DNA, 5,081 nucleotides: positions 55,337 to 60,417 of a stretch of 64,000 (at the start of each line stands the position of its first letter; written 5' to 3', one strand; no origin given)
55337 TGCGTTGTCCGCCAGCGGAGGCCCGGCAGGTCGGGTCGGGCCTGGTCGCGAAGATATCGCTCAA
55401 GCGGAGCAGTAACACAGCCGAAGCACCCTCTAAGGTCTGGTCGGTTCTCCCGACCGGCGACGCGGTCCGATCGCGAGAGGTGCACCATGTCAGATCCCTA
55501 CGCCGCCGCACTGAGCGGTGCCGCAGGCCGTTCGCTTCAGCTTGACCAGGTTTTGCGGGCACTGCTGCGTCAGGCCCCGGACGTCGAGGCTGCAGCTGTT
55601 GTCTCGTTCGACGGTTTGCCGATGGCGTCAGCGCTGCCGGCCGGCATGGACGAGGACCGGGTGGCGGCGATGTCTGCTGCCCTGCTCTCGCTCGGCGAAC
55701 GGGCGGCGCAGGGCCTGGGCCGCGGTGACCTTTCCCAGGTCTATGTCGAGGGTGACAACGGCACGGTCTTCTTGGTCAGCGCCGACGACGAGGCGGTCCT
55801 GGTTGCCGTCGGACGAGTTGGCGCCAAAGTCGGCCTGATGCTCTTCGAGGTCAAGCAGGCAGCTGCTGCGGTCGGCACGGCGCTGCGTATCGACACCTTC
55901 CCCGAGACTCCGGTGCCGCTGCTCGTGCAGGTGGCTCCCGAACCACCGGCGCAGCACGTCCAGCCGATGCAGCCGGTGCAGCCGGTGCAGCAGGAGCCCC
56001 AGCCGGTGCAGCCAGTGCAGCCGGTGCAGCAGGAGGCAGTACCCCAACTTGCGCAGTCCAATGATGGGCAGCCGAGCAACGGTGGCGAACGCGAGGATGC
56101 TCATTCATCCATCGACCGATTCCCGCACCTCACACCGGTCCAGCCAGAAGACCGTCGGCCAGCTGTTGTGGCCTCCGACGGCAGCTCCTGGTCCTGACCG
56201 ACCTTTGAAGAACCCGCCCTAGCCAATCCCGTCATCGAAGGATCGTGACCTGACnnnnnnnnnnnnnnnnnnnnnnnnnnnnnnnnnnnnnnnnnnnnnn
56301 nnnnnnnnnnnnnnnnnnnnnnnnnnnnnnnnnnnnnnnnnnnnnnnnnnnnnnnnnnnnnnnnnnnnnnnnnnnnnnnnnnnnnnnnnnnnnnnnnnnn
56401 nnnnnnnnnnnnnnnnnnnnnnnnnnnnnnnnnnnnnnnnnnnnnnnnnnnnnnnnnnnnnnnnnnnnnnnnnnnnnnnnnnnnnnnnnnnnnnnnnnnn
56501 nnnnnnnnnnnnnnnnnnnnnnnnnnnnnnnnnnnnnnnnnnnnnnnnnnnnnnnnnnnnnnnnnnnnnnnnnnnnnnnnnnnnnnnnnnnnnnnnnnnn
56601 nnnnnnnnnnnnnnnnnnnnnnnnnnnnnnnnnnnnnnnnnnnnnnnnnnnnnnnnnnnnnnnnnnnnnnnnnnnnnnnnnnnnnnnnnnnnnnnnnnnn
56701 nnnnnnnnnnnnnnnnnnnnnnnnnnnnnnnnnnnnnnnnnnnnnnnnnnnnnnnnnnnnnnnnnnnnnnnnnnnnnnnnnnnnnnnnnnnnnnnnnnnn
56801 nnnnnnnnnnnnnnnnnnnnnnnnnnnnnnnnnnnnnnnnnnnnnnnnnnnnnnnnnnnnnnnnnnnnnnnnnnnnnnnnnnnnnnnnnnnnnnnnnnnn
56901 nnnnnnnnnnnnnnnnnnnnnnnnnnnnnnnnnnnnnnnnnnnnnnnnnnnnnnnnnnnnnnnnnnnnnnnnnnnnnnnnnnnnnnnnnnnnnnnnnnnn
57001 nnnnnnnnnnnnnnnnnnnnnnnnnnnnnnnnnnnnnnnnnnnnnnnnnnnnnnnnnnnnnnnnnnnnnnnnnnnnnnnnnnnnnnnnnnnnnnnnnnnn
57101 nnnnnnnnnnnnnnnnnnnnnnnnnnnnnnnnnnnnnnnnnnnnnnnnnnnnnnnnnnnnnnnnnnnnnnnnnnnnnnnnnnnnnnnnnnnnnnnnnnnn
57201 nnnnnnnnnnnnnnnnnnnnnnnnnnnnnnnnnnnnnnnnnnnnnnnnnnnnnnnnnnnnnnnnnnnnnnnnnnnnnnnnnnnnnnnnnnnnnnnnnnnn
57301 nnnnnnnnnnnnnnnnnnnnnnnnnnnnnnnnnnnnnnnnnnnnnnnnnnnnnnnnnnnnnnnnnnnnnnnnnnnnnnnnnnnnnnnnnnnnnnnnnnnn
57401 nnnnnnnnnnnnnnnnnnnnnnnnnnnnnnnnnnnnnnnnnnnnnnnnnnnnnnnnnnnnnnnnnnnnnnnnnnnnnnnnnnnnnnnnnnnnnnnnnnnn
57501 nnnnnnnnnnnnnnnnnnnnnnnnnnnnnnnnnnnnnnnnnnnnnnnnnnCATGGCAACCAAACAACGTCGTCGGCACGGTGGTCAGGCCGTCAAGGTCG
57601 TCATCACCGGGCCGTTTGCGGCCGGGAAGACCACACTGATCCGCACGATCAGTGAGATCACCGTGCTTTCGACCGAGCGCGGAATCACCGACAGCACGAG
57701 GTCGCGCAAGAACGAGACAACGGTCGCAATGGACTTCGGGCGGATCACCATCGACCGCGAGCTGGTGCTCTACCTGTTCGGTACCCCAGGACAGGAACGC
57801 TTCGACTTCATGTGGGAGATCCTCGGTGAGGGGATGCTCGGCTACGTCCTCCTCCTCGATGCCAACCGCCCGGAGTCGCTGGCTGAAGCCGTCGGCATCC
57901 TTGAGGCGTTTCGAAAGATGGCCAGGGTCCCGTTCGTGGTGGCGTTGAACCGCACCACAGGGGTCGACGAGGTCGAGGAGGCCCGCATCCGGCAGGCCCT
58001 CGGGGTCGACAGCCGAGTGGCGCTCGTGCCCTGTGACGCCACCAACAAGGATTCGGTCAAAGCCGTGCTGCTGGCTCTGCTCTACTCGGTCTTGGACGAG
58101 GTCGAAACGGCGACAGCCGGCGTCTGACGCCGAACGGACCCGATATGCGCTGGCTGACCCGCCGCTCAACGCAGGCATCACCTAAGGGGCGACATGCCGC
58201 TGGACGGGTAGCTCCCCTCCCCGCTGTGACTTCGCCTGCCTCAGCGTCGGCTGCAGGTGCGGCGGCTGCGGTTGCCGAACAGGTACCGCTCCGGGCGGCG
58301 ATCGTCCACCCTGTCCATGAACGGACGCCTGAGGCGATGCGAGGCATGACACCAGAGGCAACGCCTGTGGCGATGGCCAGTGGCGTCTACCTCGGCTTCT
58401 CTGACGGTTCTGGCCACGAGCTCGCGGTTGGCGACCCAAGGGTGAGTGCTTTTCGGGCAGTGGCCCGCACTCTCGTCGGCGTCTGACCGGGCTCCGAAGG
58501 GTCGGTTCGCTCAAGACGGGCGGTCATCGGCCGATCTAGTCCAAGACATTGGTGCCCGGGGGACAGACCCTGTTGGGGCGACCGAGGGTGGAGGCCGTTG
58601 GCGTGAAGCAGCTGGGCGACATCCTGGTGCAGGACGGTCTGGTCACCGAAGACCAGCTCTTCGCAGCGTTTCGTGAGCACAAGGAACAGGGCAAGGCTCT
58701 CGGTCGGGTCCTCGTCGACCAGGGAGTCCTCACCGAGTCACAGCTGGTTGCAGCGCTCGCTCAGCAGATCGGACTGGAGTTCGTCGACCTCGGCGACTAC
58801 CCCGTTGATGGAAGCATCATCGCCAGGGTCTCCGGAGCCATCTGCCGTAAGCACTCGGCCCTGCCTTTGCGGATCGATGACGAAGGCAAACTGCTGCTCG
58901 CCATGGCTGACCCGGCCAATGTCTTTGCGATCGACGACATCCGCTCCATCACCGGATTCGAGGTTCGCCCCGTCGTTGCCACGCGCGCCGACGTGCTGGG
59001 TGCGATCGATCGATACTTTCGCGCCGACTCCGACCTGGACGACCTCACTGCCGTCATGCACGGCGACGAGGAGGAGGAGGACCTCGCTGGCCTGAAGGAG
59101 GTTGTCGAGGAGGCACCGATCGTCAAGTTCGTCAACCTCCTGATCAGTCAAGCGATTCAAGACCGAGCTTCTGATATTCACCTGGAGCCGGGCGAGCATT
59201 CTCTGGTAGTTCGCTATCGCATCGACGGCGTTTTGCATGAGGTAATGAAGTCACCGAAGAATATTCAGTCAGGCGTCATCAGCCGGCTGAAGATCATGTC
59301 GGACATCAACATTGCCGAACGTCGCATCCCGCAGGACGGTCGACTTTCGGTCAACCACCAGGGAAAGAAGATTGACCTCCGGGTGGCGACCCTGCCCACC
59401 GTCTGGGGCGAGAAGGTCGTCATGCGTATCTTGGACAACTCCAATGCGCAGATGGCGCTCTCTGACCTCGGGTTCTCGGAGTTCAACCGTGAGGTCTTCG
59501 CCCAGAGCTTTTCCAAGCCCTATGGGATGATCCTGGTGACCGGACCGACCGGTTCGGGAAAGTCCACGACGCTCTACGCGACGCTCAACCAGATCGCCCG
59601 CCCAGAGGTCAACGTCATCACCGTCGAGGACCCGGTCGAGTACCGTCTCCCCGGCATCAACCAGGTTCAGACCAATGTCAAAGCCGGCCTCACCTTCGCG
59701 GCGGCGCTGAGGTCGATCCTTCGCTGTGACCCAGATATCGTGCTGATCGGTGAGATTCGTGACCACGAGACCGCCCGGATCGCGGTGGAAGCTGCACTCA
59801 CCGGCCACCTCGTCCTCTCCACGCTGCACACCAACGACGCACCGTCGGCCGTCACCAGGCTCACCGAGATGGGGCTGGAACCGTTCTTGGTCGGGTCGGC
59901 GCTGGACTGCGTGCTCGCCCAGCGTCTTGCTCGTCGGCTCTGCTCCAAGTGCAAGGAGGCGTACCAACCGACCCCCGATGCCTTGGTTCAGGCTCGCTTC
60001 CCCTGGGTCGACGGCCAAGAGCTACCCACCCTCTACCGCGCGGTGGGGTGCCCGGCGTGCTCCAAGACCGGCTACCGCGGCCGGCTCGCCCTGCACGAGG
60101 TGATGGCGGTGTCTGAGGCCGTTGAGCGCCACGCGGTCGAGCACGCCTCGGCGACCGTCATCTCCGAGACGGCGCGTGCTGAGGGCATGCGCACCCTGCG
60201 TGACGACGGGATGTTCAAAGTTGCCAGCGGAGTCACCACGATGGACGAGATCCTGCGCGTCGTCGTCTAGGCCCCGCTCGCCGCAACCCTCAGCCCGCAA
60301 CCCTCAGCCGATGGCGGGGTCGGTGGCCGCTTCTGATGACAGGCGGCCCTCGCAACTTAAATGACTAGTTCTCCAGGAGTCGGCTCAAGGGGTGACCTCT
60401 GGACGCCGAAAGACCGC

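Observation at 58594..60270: PilB assembly ATPase carries tandem MshEN-type motifs, predicting direct c-di-GMP control of pilus assembly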

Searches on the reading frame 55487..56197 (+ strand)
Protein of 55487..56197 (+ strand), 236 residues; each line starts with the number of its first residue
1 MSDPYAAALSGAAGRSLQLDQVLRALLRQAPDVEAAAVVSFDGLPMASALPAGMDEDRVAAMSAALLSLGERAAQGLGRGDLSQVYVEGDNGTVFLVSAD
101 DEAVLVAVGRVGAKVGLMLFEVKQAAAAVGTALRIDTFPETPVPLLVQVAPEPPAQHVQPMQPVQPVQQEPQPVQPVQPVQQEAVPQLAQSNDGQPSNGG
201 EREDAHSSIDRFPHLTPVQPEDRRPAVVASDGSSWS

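Call 4: search_protein_families(library=pfam, proteins=[window:55487-56197:+], max_evalue=0.01)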
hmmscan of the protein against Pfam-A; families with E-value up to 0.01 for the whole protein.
window:55487-56197:+ (236 aa): 1 family
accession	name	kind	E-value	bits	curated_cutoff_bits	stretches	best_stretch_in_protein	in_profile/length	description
PF03259.23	Robl_LC7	-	5.2e-19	68.2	23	1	21-107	3-89/91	Roadblock/LC7 domain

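Call 39: search_protein_families(library=ncbifam, proteins=[window:55487-56194:+], max_evalue=0.001)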
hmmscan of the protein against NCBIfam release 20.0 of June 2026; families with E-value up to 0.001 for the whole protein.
window:55487-56194:+ (236 aa): 0 families

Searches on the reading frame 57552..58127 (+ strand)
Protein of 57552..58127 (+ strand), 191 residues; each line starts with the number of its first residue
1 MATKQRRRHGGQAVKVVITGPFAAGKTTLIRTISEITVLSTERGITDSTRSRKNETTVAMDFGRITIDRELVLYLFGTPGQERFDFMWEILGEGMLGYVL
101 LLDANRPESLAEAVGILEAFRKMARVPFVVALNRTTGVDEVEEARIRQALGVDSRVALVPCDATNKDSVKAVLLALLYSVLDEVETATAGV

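Call 4: search_protein_families(library=pfam, proteins=[window:57552-58127:+], max_evalue=0.01)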
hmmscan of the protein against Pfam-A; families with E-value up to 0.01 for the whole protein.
window:57552-58127:+ (191 aa): 10 families
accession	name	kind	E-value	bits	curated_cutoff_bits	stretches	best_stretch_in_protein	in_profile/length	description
PF03029.23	ATP_bind_1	-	5.3e-20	72.7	27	1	18-163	1-193/240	Conserved hypothetical ATP binding protein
PF00071.28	Ras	-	7.3e-06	26.1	21.6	1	15-178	1-158/162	Ras family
PF00025.27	Arf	-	8.2e-05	22.6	22.3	1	11-172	12-166/174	ADP-ribosylation factor family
PF08477.19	Roc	-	0.00017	22.3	27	1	15-133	1-116/119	Ras of Complex, Roc, domain of DAPkinase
PF13479.12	AAA_24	-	0.00017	21.9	27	1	13-47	2-36/195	AAA domain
PF13191.12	AAA_16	-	0.00079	20.4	32.6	1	7-152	18-158/167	AAA ATPase domain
PF09547.16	SpoIVA_ATPase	-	0.00079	19.3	26.6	0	8-46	13-50/237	Stage IV sporulation protein A, ATPase domain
PF00009.33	GTP_EFTU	-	0.0011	19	26.5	1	13-147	3-140/188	Elongation factor Tu GTP binding domain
PF01926.29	MMR_HSR1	-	0.0016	19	21.9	1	15-130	1-109/113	50S ribosome-binding GTPase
PF13521.12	AAA_28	-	0.007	17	27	0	15-36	1-22/164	AAA domain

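Call 38: search_solved_structures(query=window:57552-58124:+, max_evalue=0.01)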
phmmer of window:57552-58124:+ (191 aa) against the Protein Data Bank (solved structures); distinct sequences matched with E-value up to 0.01: 12.
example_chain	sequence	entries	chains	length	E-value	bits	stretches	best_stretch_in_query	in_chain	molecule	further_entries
8ruy_T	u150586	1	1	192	3.3e-05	27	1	13-111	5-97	Intraflagellar transport protein 22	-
6hjh_A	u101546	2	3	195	0.00026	24.1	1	14-175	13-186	Mutual gliding-motility protein MglA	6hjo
6h17_A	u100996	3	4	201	0.00029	24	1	14-175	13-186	Mutual gliding-motility protein MglA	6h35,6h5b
5ymx_A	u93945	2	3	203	0.00029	23.9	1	14-175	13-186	Mutual gliding-motility protein MglA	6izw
2qtv_B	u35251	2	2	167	0.00083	22.5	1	80-152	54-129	Small COPII coat GTPase SAR1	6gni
6zga_G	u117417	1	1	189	0.00096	22.3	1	80-152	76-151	Small COPII coat GTPase SAR1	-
1m2o_B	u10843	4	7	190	0.00097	22.2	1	80-152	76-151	GTP-binding protein SAR1 | SAR1P | Small COPII coat GTPase SAR1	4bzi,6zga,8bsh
6x90_A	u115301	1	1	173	0.00098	22.2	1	80-152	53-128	Small COPII coat GTPase SAR1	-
6huf_A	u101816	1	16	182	0.0034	20.5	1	45-122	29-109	Ras-related protein Rab-27A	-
2eqb_A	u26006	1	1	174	0.0078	19.3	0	55-183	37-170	Ras-related protein SEC4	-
4z8y_A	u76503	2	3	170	0.009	19.1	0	55-183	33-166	Ras-related protein SEC4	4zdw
2ocy_C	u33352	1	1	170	0.0097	19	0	56-183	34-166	Ras-related protein SEC4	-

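Call 39: search_protein_families(library=ncbifam, proteins=[window:57552-58124:+], max_evalue=0.001)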
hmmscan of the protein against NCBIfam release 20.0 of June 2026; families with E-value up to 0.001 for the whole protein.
window:57552-58124:+ (191 aa): 1 family
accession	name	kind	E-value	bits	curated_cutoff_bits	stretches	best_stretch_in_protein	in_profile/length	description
TIGR00231.1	small_GTP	domain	2.5e-10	40.3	42.5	1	13-139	3-126/164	GTP-binding protein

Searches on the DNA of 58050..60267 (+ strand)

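Call 49: search_rna_families(source=window, start=58050, end=58700, threshold=evalue, max_evalue=10)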
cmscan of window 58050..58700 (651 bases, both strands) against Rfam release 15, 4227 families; matches with E-value up to 10: 1.
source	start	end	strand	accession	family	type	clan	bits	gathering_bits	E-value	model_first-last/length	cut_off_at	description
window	58476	58526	-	RF02440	SpF59_sRNA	Gene; sRNA;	-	18.8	37.2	0.72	1-54/54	no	Streptococcus sRNA SpF59 (ldcC RNA)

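Call 82: search_rna_families(sources=[L001, L003, L018, L020, L036, L058], threshold=gathering)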
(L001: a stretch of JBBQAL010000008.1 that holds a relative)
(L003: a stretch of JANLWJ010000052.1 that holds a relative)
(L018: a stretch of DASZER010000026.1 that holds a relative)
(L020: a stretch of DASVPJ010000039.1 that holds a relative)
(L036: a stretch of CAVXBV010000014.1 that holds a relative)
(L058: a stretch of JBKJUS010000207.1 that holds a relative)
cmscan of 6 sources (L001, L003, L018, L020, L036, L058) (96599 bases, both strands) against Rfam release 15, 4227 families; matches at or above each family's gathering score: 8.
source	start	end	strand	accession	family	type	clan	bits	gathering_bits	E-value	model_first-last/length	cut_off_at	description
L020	14793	14868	+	RF03167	c-di-GMP-I-GGC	Cis-reg; riboswitch;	CL00126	65.8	59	3.8e-13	1-80/80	no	c-di-GMP-I-GGC riboswitch aptamer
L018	9802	9877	+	RF03167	c-di-GMP-I-GGC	Cis-reg; riboswitch;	CL00126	64.6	59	8.7e-13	1-80/80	no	c-di-GMP-I-GGC riboswitch aptamer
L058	3636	3718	+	RF01051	c-di-GMP-I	Cis-reg; riboswitch;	CL00126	55.3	35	6.6e-08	1-87/87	no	c-di-GMP-I riboswitch aptamer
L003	13567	13641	+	RF01051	c-di-GMP-I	Cis-reg; riboswitch;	CL00126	54.3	35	1.1e-07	1-87/87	no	c-di-GMP-I riboswitch aptamer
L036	15988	16065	+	RF01051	c-di-GMP-I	Cis-reg; riboswitch;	CL00126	53.3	35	2e-07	1-87/87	no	c-di-GMP-I riboswitch aptamer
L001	8531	8605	+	RF01051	c-di-GMP-I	Cis-reg; riboswitch;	CL00126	48.8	35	2.6e-06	1-87/87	no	c-di-GMP-I riboswitch aptamer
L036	14642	14720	+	RF01051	c-di-GMP-I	Cis-reg; riboswitch;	CL00126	44.6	35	2.8e-05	1-87/87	no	c-di-GMP-I riboswitch aptamer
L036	15384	15462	+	RF01051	c-di-GMP-I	Cis-reg; riboswitch;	CL00126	42.1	35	0.00011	1-87/87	no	c-di-GMP-I riboswitch aptamer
